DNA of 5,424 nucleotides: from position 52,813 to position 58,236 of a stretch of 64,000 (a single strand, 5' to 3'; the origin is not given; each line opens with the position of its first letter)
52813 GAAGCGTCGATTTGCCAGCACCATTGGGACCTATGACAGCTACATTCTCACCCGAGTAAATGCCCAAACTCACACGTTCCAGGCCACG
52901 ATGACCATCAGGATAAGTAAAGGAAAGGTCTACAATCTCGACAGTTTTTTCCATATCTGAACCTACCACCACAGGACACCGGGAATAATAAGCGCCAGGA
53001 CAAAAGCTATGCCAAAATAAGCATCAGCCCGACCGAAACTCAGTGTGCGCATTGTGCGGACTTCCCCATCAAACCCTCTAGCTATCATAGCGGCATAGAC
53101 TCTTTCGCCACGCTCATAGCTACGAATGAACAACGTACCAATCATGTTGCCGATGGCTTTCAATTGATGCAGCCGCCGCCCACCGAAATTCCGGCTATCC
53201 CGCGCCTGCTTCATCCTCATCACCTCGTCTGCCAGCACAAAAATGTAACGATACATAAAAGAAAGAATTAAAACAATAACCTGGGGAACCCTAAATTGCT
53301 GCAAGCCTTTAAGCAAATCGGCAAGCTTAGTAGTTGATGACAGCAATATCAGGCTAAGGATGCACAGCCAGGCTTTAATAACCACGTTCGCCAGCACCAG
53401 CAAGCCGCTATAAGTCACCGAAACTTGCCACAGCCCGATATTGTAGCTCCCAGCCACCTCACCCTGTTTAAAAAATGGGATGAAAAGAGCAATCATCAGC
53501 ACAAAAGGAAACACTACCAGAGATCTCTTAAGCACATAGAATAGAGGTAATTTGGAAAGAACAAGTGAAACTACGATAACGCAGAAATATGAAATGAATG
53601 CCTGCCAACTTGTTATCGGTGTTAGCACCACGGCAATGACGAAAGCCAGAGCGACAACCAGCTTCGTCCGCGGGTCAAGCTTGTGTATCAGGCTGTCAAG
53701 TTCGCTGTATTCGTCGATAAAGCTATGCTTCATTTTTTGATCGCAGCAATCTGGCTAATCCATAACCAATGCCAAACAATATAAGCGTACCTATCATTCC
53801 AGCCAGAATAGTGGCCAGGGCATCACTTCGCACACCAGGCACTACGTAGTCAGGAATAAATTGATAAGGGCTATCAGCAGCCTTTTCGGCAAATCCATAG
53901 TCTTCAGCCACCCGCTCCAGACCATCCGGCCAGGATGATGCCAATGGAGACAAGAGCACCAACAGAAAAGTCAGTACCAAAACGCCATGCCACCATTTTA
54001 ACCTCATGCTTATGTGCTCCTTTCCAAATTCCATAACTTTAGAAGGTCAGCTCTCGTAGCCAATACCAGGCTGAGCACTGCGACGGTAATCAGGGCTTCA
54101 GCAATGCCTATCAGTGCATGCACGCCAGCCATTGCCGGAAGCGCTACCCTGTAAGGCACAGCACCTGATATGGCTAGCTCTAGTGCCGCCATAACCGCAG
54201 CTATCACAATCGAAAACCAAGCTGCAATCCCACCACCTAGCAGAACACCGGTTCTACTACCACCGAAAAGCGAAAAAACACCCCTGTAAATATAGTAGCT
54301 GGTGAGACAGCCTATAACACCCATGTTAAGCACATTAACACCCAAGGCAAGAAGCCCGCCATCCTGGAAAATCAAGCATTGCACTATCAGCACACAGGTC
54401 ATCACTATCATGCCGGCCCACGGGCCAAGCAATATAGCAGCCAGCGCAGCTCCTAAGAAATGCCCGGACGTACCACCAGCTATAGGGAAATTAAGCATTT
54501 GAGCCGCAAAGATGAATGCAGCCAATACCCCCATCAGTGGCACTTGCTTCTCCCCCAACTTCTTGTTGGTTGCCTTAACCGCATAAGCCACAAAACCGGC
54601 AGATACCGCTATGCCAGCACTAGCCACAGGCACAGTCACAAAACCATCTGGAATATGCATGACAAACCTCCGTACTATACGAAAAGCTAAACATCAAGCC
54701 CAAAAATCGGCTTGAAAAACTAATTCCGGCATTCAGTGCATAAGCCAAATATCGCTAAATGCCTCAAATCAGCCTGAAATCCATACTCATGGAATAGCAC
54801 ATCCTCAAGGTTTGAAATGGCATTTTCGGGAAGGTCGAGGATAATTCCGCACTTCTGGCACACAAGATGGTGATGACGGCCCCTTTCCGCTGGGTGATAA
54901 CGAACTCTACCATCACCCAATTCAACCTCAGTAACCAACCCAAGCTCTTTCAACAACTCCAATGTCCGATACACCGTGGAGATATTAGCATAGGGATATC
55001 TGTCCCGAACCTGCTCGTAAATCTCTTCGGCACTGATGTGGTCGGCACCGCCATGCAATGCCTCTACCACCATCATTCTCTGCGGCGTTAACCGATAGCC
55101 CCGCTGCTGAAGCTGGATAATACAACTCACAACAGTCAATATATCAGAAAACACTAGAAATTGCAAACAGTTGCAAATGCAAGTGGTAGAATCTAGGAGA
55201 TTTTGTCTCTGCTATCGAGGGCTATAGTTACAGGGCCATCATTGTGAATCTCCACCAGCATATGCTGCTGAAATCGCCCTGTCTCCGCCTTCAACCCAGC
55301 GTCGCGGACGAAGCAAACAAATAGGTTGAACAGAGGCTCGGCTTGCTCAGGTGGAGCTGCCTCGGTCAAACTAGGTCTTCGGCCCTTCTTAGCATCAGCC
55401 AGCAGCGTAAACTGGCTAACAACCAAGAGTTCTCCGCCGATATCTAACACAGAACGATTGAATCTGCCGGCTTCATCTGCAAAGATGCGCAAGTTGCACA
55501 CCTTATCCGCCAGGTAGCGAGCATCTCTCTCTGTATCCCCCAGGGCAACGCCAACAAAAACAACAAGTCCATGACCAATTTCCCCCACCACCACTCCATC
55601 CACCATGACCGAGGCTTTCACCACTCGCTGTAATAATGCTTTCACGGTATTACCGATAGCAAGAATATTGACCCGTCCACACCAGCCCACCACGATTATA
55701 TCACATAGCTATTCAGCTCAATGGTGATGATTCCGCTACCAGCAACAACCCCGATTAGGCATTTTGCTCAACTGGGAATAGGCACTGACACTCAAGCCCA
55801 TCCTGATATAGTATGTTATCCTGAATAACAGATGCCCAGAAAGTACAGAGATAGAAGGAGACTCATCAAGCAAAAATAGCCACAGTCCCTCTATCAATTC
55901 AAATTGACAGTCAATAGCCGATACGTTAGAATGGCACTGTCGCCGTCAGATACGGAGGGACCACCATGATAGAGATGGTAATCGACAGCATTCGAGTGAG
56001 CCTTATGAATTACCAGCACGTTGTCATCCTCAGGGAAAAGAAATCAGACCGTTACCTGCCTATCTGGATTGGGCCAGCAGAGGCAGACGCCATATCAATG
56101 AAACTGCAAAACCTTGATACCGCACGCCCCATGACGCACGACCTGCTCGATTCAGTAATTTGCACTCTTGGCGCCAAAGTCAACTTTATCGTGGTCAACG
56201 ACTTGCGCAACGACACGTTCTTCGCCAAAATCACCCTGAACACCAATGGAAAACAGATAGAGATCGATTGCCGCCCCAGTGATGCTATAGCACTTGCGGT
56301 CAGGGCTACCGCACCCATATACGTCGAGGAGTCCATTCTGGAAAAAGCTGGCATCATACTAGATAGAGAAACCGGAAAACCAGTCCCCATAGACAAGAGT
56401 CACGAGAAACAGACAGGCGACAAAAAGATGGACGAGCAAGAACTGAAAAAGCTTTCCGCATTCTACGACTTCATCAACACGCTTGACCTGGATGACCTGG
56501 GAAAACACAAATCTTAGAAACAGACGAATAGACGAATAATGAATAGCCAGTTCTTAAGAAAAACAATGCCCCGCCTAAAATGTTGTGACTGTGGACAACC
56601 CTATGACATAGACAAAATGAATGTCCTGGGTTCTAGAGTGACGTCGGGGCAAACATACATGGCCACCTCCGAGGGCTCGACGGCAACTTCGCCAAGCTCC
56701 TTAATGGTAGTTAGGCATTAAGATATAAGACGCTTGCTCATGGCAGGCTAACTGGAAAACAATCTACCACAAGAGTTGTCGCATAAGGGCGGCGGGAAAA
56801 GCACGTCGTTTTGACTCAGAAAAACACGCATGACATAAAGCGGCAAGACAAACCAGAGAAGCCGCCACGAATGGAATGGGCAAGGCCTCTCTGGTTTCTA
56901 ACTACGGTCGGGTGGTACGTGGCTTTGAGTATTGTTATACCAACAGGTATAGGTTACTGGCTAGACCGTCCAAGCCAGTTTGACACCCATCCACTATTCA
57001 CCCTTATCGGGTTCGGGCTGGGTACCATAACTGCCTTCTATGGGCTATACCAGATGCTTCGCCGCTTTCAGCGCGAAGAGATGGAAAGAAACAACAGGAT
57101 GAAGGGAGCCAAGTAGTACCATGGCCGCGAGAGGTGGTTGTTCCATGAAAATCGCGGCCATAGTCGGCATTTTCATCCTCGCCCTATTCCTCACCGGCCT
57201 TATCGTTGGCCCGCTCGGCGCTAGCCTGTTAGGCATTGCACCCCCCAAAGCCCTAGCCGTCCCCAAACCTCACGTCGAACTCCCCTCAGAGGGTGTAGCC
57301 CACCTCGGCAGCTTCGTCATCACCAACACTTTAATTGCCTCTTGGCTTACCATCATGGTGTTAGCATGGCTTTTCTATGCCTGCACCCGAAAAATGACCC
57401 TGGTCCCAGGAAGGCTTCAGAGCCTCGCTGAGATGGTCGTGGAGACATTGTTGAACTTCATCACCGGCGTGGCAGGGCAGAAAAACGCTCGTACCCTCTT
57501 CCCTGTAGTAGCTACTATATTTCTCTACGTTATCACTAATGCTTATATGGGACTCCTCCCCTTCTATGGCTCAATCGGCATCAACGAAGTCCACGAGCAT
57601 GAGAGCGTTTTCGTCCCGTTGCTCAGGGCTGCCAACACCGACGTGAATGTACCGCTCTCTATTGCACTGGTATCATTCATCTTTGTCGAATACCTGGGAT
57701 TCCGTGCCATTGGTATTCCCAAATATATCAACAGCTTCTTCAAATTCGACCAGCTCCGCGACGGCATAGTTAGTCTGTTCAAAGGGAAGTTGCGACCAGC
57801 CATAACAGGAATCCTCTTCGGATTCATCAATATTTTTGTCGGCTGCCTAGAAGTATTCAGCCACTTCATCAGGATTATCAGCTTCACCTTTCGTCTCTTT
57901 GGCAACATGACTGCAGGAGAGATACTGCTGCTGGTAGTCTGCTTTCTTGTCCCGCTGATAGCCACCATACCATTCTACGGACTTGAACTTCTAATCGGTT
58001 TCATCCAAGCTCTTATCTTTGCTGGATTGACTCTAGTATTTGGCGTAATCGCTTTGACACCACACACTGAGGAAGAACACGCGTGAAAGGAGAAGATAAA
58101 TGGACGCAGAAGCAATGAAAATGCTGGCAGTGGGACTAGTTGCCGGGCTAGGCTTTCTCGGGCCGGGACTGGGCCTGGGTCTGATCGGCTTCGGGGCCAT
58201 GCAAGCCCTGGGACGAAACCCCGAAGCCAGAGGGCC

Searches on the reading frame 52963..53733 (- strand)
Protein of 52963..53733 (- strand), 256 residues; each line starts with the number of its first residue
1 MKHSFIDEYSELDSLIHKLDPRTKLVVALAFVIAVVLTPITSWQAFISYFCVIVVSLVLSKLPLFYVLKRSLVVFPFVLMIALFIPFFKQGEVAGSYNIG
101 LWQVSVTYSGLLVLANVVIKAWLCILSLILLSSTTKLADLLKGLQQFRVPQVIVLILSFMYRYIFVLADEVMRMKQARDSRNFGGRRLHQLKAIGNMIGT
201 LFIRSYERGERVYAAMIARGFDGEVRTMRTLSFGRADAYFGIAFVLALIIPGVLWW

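Call 25: search_protein_families(library=pfam, proteins=[window:52963-53733:-], max_evalue=0.00001)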
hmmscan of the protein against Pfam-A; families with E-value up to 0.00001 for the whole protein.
window:52963-53733:- (256 aa): 1 family
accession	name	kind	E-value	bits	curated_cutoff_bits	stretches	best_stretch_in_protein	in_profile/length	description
PF02361.21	CbiQ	-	4.6e-41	141.3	25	1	14-226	3-213/216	Cobalt transport protein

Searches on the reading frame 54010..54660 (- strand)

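Call 25: search_protein_families(library=pfam, proteins=[window:54010-54660:-], max_evalue=0.00001)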
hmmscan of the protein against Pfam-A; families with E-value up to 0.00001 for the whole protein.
window:54010-54660:- (216 aa): 1 family
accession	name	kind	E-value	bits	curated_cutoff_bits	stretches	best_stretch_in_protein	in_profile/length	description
PF01891.21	CbiM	-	5.7e-64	216.2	23.1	1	2-206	1-205/205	Cobalt uptake substrate-specific transmembrane region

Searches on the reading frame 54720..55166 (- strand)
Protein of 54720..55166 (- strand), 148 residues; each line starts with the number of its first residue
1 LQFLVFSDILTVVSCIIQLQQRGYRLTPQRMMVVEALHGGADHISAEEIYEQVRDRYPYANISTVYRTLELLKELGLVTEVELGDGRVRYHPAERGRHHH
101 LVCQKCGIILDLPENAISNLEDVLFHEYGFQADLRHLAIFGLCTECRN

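Call 25: search_protein_families(library=pfam, proteins=[window:54720-55166:-], max_evalue=0.00001)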
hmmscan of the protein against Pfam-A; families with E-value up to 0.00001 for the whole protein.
window:54720-55166:- (148 aa): 1 family
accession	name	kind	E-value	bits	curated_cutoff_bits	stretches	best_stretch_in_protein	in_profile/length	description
PF01475.25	FUR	-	1.1e-29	103.5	23.1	1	22-133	2-114/121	Ferric uptake regulator family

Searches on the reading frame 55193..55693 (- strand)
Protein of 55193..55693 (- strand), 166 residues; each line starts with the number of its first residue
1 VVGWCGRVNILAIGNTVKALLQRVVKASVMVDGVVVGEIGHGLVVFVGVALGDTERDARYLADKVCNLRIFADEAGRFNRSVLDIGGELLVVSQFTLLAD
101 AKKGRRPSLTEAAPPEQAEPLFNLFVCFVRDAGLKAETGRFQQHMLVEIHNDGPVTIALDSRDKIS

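Call 25: search_protein_families(library=pfam, proteins=[window:55193-55693:-], max_evalue=0.00001)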
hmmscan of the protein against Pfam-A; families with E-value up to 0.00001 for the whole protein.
window:55193-55693:- (166 aa): 1 family
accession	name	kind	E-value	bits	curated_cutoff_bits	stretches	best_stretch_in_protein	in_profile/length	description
PF02580.21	Tyr_Deacylase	-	2.4e-53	180.8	25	1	18-160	1-144/144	D-Tyr-tRNA(Tyr) deacylase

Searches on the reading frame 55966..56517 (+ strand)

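Call 25: search_protein_families(library=pfam, proteins=[window:55966-56517:+], max_evalue=0.00001)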
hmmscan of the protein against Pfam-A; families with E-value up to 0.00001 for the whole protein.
window:55966-56517:+ (183 aa): 1 family
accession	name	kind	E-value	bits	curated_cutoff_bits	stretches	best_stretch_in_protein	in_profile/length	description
PF02577.19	BFN_dom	-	6.5e-42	142.3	27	1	20-131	1-110/112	Bifunctional nuclease domain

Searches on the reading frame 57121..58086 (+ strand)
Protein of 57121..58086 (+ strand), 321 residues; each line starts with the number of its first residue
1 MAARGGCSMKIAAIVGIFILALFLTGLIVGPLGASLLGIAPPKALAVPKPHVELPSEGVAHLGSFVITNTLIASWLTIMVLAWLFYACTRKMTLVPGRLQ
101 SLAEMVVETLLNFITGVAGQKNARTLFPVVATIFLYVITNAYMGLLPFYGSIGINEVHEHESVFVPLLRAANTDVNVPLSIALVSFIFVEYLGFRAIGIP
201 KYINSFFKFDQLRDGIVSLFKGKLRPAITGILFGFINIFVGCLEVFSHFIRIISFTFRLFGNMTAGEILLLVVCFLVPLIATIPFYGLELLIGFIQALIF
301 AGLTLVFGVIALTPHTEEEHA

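Call 25: search_protein_families(library=pfam, proteins=[window:57121-58086:+], max_evalue=0.00001)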
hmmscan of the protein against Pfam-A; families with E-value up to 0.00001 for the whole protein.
window:57121-58086:+ (321 aa): 1 family
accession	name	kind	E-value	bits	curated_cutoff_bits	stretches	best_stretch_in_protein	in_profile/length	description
PF00119.25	ATP-synt_A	-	6.3e-35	121.4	33.9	1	72-307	2-215/217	ATP synthase A chain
